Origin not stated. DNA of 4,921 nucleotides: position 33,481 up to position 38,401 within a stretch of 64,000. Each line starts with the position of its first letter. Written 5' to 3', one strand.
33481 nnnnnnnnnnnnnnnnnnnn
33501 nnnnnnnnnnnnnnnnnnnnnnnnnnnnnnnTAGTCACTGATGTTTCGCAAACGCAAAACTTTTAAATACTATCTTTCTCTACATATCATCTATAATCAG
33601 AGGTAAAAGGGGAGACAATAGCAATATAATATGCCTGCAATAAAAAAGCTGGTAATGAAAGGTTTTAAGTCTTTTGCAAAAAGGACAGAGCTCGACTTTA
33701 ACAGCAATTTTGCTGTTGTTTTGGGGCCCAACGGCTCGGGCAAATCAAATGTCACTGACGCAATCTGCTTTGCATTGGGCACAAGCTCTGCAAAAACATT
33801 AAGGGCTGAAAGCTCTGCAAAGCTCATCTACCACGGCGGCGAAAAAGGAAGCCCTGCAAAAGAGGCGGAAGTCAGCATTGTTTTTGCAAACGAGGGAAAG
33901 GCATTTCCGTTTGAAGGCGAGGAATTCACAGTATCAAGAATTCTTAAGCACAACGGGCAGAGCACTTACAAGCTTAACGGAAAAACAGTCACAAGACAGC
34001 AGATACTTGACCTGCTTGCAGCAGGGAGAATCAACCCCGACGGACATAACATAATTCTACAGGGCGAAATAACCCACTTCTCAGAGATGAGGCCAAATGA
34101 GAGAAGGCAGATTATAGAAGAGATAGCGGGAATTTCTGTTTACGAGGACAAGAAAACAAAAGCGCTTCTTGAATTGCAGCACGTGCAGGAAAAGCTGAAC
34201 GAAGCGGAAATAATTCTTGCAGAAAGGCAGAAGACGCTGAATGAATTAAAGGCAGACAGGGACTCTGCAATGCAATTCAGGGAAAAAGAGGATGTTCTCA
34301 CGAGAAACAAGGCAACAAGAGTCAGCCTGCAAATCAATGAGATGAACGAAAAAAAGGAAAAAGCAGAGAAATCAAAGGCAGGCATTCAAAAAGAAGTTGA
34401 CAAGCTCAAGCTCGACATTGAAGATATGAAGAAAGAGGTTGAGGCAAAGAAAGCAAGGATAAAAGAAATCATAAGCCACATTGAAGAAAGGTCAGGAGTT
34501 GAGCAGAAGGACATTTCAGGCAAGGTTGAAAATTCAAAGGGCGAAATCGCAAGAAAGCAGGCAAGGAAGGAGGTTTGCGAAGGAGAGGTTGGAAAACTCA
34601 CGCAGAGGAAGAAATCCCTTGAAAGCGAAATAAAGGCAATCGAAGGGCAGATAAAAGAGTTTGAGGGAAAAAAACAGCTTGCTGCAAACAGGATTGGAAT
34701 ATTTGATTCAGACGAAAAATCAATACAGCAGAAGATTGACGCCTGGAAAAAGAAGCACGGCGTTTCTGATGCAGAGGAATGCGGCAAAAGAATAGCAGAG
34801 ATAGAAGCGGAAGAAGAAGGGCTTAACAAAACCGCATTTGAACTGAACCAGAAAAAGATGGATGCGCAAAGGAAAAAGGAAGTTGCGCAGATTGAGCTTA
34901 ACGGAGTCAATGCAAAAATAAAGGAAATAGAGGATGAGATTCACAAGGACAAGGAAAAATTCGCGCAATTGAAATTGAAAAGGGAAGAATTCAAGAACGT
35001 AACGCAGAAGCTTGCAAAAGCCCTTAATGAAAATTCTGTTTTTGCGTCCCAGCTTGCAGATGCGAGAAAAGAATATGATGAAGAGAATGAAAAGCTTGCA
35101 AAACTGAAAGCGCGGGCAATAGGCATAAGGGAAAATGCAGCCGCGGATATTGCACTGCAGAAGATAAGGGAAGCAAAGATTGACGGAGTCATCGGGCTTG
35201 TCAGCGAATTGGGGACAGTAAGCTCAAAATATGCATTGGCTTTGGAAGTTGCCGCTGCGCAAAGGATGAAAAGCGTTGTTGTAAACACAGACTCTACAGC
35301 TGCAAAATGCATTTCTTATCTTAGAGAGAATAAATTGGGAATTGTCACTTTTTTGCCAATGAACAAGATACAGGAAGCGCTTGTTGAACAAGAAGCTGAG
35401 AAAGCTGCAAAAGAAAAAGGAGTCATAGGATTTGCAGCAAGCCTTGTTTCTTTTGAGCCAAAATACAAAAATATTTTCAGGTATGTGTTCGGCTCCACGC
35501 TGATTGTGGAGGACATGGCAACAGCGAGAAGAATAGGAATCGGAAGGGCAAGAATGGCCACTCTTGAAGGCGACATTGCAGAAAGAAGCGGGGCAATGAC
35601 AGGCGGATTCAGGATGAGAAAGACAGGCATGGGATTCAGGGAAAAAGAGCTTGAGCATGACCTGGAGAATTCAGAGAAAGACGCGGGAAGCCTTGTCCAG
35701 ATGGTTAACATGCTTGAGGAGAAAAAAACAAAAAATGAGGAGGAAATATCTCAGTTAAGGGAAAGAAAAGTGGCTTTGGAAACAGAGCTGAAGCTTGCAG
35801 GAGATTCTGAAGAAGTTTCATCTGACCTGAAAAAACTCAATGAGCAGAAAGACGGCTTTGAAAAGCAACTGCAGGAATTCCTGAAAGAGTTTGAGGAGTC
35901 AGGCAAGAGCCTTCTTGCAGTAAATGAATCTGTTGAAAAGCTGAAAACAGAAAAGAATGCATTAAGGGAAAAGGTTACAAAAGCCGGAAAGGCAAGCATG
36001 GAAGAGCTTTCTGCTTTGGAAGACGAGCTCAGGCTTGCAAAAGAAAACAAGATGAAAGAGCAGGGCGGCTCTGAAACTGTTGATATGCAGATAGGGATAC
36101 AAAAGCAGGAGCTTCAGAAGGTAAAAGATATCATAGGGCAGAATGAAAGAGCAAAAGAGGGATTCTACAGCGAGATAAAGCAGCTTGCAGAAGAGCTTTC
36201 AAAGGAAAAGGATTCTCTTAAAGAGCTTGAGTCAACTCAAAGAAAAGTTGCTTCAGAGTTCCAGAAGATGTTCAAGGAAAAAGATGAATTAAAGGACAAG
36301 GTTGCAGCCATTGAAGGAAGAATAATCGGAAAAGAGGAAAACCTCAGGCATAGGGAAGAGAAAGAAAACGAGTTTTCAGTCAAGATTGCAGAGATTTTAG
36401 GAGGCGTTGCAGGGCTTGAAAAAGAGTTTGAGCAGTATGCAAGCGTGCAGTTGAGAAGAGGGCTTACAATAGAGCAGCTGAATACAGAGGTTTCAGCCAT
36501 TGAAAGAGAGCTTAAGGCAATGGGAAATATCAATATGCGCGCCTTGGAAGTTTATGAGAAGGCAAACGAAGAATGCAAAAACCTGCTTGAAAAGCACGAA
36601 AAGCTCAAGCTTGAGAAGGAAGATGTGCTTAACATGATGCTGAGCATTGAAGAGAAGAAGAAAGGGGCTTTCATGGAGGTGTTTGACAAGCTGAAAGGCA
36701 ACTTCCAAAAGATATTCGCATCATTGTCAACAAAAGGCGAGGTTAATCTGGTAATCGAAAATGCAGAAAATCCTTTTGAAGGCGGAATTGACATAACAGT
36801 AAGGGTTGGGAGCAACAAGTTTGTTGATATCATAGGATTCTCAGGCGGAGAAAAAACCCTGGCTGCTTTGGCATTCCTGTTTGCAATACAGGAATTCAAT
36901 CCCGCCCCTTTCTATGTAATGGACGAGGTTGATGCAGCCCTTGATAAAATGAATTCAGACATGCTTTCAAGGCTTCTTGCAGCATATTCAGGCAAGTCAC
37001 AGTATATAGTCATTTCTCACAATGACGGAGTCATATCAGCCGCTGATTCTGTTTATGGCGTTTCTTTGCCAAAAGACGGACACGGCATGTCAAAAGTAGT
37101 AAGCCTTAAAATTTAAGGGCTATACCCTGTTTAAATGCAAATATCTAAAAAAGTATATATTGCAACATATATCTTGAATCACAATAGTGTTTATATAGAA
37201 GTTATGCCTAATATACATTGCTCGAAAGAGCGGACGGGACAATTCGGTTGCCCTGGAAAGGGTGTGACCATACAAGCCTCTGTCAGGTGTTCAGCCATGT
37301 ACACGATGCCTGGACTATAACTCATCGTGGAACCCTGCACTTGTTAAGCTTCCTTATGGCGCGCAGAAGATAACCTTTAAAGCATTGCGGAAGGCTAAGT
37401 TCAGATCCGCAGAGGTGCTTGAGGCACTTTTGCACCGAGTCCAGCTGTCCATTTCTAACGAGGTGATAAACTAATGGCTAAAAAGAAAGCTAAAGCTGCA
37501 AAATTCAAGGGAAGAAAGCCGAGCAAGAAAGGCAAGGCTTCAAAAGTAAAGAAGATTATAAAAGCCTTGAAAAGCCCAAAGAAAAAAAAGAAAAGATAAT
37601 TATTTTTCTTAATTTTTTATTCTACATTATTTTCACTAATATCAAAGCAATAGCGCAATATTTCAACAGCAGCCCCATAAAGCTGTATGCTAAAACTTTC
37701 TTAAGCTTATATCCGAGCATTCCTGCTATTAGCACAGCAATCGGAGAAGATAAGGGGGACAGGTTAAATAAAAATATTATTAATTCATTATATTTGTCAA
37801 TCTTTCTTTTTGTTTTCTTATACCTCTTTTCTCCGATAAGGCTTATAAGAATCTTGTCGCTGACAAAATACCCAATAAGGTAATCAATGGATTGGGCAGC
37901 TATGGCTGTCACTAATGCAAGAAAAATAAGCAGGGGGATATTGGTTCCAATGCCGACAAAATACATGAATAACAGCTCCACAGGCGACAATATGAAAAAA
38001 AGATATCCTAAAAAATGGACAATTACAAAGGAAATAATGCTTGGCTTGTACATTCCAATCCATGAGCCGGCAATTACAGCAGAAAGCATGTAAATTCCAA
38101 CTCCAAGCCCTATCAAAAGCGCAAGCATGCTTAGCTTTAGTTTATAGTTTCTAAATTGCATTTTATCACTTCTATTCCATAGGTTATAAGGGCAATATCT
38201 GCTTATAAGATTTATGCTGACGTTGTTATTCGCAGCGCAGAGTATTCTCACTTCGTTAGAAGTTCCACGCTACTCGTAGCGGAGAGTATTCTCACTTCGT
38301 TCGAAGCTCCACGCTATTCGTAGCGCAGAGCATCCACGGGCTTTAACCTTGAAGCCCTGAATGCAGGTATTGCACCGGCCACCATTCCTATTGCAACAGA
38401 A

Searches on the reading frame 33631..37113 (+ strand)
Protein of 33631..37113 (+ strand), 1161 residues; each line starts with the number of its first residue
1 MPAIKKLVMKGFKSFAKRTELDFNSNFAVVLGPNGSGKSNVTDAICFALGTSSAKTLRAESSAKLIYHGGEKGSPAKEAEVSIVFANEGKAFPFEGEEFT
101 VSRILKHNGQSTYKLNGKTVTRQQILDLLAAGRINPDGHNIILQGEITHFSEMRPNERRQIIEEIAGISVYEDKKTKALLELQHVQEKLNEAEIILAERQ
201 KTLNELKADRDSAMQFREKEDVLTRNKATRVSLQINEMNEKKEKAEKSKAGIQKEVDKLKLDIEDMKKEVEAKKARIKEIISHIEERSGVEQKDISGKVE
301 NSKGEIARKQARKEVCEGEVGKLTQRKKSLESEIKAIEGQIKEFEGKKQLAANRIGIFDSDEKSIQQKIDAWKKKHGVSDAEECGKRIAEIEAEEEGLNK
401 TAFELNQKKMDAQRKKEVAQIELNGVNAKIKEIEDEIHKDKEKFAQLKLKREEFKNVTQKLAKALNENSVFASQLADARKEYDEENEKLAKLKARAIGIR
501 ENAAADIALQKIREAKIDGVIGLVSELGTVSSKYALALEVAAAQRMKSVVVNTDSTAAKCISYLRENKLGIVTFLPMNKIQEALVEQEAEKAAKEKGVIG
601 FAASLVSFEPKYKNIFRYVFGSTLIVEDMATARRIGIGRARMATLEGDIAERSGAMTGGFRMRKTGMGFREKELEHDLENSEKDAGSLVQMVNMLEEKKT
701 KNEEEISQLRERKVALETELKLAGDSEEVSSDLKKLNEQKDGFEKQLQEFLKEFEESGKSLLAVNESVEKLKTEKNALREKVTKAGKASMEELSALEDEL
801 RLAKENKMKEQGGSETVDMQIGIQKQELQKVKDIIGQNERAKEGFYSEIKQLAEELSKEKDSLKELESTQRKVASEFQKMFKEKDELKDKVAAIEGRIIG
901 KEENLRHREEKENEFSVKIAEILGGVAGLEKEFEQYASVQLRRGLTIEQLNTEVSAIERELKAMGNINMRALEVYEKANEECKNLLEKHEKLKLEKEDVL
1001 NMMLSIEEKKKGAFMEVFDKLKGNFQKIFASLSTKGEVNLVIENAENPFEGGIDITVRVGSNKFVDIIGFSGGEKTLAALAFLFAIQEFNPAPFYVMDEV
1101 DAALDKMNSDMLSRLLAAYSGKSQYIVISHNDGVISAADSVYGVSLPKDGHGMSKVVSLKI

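Call 60: search_protein_families(library=pfam, proteins=[window:33631-37113:+], max_evalue=0.001)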
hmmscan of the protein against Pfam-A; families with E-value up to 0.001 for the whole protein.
window:33631-37113:+ (1161 aa): 5 families
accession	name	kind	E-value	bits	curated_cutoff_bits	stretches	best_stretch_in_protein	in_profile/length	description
PF02463.25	SMC_N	-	4.2e-53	180.5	40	1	4-1149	2-216/220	RecF/RecN/SMC N terminal domain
PF06470.18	SMC_hinge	-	3.9e-29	101.8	22.5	1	518-635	2-115/116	SMC proteins Flexible Hinge Domain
PF13476.12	AAA_23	-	7.8e-14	53.2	27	1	6-285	1-201/201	AAA domain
PF13304.12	AAA_21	-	3.2e-11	44.3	27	1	27-95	1-75/304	AAA domain, putative AbiEii toxin, Type IV TA system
PF13555.12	AAA_29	-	0.00091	19.4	27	0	14-51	11-48/61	P-loop containing region of AAA domain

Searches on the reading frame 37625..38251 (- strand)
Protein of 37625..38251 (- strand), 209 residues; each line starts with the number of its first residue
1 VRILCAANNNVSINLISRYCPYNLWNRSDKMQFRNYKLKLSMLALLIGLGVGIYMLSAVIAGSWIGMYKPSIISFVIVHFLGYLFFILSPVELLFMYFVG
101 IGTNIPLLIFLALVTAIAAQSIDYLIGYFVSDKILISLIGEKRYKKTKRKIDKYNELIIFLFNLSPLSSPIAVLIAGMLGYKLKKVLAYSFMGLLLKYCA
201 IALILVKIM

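Call 60: search_protein_families(library=pfam, proteins=[window:37625-38251:-], max_evalue=0.001)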
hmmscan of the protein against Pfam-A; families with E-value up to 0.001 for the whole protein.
window:37625-38251:- (209 aa): 1 family
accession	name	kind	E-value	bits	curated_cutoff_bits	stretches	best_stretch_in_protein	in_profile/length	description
PF09335.16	VTT_dom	-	4.7e-13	50.1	33.9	1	95-204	6-120/123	VTT domain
